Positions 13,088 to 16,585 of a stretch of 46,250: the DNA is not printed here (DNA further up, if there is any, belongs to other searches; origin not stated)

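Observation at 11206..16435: Sortase plus an IPYTG substrate whose anchor carries a large cytoplasmic domain: candidate sortase-coupled signalling system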

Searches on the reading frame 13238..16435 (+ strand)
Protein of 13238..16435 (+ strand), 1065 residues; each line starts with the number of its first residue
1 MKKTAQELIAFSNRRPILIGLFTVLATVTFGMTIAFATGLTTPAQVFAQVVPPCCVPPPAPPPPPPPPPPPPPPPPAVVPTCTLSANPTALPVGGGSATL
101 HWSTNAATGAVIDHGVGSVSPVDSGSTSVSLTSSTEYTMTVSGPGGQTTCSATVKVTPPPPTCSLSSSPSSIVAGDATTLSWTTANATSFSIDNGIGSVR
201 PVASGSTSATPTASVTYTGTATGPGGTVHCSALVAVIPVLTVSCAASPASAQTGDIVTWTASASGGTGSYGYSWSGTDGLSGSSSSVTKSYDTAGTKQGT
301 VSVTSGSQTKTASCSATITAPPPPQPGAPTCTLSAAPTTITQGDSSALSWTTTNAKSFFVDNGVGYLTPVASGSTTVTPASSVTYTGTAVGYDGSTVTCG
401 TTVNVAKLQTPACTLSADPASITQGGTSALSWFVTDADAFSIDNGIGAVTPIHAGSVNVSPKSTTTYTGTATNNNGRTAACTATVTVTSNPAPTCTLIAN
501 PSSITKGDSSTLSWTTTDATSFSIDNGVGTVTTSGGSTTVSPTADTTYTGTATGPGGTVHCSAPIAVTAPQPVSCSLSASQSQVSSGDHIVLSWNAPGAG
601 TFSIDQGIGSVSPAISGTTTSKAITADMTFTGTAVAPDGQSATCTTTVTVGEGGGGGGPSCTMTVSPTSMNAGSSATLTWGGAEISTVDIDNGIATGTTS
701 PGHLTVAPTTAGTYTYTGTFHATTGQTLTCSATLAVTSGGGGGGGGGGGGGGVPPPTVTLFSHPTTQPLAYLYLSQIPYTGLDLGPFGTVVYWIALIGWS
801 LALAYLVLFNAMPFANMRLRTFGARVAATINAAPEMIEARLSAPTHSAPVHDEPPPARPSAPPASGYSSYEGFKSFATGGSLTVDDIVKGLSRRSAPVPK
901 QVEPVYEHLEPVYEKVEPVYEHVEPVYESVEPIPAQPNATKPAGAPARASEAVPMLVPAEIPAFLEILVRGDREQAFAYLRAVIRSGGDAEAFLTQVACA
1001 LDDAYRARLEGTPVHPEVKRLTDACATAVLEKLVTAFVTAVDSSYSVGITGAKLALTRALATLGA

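Call 3: search_protein_families(library=pfam, proteins=[window:13238-16435:+], max_evalue=0.1)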
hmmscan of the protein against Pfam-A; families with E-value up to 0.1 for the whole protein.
window:13238-16435:+ (1065 aa): 2 families
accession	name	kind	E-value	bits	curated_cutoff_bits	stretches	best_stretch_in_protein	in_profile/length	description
PF18911.6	PKD_4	-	0.00011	22.7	27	1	245-319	8-84/85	PKD domain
PF00190.28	Cupin_1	-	0.067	13.2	22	0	81-126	30-74/151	Cupin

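Call 4: search_protein_families(library=ncbifam, proteins=[window:13238-16435:+], max_evalue=0.1)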
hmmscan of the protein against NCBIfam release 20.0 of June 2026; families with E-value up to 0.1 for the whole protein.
window:13238-16435:+ (1065 aa): 0 families

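Call 11: find_homologous_proteins(query=window:13238-16435:+, region=760-1065)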
Query window:13238-16435:+, residues 760-1065 (306 aa): 157 proteins with E <= 0.001 among 8000 candidates; the best 120 are listed.
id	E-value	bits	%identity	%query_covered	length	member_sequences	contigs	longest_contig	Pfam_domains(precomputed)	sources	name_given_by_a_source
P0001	1.4e-117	410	66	100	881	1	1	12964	-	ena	-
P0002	4.4e-116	406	65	100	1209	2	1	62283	-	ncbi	-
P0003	1.9e-112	394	60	100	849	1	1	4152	-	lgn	-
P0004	1.1e-95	339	54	100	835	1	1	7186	-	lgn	-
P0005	5.1e-90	320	52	99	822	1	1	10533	-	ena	-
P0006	7.5e-90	319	57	99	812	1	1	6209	-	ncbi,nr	ncbi:MAG TPA: hypothetical protein VMT80_00760 [Candidatus Paceibacterota bacterium]|nr:hypothetical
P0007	2.6e-85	305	55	98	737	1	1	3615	-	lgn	-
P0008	1.7e-84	302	54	99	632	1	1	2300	-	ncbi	-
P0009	3.7e-84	301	52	97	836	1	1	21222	-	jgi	jgi:hypothetical protein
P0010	4.2e-82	294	53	98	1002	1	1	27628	PF19403.6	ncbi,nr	ncbi:MAG: hypothetical protein Q7R90_00090 [bacterium]|nr:hypothetical protein [bacterium]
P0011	7.9e-81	290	52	99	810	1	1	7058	-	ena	-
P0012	1.5e-80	289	52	100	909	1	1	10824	-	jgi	-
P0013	7.4e-80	287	51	99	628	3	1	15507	-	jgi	jgi:hypothetical protein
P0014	1.8e-79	285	54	99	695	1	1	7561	-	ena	-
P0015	1.9e-79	285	49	99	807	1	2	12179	-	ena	-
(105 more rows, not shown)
